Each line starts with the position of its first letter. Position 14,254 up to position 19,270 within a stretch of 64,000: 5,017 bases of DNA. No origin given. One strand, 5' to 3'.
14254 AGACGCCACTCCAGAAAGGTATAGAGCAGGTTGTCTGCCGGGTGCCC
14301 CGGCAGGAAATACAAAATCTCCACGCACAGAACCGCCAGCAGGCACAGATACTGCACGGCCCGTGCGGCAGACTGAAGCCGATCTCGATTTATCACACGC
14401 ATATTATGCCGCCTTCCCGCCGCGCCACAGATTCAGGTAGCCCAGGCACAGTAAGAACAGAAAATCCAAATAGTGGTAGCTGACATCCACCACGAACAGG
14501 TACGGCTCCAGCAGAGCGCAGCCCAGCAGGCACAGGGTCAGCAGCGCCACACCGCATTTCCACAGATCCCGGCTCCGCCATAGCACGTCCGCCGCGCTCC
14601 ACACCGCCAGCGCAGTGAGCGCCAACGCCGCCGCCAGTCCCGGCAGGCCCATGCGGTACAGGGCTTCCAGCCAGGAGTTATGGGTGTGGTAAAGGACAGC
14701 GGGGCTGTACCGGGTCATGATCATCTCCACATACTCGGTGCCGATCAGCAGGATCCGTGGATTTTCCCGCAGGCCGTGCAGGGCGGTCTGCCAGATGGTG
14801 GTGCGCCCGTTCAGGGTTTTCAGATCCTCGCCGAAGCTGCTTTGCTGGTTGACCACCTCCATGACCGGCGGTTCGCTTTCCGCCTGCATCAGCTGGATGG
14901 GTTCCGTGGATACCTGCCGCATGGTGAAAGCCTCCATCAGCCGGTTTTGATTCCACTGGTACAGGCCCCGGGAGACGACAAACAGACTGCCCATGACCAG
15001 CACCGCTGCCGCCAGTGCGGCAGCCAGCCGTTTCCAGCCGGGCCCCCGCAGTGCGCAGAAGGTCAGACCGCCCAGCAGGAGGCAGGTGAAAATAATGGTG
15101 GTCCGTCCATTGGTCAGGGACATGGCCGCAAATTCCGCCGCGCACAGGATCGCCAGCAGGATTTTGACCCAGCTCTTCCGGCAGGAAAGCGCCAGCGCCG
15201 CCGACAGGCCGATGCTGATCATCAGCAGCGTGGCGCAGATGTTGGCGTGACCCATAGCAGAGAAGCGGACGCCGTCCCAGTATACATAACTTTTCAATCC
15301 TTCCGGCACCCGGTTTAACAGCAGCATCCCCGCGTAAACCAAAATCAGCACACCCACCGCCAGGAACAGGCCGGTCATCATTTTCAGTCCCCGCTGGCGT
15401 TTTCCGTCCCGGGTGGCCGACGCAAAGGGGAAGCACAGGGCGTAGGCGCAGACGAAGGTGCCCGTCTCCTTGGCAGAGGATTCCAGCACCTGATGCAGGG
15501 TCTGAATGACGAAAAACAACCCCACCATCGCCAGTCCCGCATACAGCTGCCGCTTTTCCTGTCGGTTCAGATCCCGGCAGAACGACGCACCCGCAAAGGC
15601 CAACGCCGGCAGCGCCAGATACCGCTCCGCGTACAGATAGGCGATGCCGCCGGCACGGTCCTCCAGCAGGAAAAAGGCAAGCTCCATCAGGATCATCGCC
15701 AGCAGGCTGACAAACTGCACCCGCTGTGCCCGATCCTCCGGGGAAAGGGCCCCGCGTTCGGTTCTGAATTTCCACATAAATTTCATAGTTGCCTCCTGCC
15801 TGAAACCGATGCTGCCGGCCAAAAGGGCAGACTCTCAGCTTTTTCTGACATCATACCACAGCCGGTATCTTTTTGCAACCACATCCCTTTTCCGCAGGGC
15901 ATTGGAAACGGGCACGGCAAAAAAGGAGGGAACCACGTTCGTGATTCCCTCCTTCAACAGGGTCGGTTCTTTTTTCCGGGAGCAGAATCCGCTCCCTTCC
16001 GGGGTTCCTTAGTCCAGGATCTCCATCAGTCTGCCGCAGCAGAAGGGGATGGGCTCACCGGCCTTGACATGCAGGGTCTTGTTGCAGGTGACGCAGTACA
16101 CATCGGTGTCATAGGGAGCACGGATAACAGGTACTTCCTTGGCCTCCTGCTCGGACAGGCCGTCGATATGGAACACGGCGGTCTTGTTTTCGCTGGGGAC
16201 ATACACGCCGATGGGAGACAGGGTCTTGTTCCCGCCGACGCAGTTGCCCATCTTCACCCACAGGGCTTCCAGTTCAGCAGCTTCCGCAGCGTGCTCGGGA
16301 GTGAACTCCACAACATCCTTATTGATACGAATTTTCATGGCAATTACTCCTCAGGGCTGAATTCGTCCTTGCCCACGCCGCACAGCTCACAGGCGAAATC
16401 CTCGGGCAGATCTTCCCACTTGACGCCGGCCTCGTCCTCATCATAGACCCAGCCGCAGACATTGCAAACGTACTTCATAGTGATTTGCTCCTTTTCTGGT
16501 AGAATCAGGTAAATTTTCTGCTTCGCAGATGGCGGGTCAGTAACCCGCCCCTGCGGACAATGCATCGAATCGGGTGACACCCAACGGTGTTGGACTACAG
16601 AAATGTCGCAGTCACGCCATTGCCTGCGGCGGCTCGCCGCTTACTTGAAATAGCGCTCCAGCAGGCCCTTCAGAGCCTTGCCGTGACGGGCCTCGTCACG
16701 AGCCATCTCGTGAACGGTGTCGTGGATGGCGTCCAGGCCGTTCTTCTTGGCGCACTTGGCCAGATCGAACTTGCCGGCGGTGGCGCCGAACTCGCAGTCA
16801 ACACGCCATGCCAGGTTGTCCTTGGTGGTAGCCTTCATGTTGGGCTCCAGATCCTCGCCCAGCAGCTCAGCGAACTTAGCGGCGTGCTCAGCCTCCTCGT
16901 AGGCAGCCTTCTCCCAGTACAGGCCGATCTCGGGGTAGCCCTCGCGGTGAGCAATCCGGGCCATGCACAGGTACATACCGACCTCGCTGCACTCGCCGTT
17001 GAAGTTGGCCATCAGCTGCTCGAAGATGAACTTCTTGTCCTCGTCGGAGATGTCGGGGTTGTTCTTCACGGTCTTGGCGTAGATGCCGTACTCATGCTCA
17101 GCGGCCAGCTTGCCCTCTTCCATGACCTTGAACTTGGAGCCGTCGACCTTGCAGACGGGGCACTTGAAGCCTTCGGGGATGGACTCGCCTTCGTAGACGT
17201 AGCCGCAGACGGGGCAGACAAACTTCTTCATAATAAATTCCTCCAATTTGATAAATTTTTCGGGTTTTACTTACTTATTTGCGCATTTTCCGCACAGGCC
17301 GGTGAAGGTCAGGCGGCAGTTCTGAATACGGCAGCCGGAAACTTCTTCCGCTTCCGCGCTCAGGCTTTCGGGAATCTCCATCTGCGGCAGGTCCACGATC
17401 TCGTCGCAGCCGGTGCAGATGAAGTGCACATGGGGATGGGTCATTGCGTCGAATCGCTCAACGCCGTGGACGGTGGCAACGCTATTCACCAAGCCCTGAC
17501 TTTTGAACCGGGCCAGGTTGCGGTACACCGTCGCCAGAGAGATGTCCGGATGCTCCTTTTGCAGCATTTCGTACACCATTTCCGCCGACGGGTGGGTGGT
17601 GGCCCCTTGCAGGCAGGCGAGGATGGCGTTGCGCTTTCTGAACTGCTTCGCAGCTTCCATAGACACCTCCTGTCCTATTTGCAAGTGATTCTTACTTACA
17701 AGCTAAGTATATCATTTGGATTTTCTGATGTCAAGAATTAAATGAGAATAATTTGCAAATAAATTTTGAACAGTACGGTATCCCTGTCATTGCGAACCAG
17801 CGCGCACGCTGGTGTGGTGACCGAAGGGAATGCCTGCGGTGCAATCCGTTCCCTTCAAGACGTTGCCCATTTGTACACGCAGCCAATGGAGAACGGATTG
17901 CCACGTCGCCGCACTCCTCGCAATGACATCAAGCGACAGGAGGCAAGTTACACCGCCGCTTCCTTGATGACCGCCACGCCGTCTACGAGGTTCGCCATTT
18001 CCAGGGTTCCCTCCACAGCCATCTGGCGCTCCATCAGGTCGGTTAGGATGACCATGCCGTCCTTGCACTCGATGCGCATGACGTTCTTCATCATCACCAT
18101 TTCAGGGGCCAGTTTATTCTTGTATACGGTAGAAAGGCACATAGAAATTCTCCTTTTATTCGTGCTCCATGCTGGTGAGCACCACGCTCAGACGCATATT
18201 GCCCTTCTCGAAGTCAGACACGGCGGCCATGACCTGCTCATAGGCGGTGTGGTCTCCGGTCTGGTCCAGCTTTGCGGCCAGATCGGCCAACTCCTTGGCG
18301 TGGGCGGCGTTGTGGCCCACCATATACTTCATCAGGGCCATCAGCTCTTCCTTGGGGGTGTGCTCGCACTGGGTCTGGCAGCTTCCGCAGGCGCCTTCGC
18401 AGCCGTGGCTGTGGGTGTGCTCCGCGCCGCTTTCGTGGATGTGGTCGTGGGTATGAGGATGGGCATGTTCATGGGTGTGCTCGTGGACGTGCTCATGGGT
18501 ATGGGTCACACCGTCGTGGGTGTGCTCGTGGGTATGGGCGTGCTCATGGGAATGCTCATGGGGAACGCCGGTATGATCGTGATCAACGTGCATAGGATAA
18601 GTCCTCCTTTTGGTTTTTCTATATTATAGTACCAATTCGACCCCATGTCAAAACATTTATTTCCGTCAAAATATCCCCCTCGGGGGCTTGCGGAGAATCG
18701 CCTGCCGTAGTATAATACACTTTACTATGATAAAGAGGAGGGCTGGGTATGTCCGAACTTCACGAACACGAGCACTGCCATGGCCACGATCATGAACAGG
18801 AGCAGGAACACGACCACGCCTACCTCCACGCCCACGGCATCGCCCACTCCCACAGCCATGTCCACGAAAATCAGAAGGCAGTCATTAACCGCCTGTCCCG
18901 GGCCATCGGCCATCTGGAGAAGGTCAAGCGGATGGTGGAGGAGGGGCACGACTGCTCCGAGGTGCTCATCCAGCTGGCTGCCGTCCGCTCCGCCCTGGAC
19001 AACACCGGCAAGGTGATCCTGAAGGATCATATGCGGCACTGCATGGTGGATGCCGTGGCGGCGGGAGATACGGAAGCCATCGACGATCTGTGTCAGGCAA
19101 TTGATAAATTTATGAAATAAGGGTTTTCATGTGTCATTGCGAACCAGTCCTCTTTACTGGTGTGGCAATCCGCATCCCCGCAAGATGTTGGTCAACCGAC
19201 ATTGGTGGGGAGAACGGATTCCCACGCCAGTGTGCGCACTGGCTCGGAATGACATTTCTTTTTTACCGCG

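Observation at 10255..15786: Minimal glycan module: three tandem Wzy_C/O-antigen-ligase paralogues translationally coupled to a priming phosphoglycosyl transferase, with no flippase or other glycosyltransferases nearby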

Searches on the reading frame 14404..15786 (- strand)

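Call 3: search_protein_families(library=pfam, proteins=[window:14404-15786:-], max_evalue=0.01)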
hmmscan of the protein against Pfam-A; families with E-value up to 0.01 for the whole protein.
window:14404-15786:- (460 aa): 1 family
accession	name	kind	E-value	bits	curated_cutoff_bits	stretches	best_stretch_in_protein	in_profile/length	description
PF04932.20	Wzy_C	-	1.8e-14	54.2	31.7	1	219-387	7-148/149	O-Antigen ligase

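Call 4: search_protein_families(library=ncbifam, proteins=[window:14404-15786:-], max_evalue=0.01)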
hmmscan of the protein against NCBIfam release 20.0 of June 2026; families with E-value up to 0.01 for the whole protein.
window:14404-15786:- (460 aa): 1 family
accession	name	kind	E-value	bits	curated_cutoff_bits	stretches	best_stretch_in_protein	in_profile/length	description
NF037933.1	EpaQ_fam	subfamily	0.00016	21.1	100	0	317-398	251-328/377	EpaQ family protein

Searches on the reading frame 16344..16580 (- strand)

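Call 60: search_protein_families(library=pfam, proteins=[window:16344-16580:-], max_evalue=0.001)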
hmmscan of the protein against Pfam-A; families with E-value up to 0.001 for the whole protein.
window:16344-16580:- (78 aa): 1 family
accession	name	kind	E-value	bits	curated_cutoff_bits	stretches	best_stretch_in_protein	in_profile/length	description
PF00301.25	Rubredoxin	-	5.5e-12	46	23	1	36-74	1-47/47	Rubredoxin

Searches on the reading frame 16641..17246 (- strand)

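Call 60: search_protein_families(library=pfam, proteins=[window:16641-17246:-], max_evalue=0.001)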
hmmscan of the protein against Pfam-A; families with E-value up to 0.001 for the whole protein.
window:16641-17246:- (201 aa): 3 families
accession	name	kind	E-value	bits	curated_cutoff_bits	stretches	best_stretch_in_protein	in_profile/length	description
PF02915.23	Rubrerythrin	-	2.3e-13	51.2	22.8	1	76-138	1-65/137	Rubrerythrin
PF21349.2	RUBY_RBDX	-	8.8e-11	41.5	26.5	1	9-40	1-30/30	Rubrerythrin, rubredoxin-like domain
PF00301.25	Rubredoxin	-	0.0002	21.7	23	0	21-39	29-47/47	Rubredoxin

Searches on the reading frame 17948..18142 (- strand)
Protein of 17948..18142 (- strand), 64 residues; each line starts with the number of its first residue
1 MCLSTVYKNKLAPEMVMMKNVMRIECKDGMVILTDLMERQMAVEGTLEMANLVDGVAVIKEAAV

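Call 17: search_protein_families(library=pfam, proteins=[window:17948-18142:-], max_evalue=0.001)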
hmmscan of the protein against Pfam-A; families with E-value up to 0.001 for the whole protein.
window:17948-18142:- (64 aa): 1 family
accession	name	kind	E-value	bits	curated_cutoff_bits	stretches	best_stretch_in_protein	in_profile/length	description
PF10133.14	CooT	-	2.7e-17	63.2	27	1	1-60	1-60/60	CO dehydrogenase accessory protein CooT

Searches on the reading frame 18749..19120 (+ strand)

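Call 14: search_protein_families(library=pfam, proteins=[window:18749-19120:+], max_evalue=0.001)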
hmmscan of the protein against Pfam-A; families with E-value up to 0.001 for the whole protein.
window:18749-19120:+ (123 aa): 1 family
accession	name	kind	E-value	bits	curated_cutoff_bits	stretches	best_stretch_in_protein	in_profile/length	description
PF02583.22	Trns_repr_metal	-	3.3e-28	98.3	22.8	1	42-120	2-78/78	Metal-sensitive transcriptional repressor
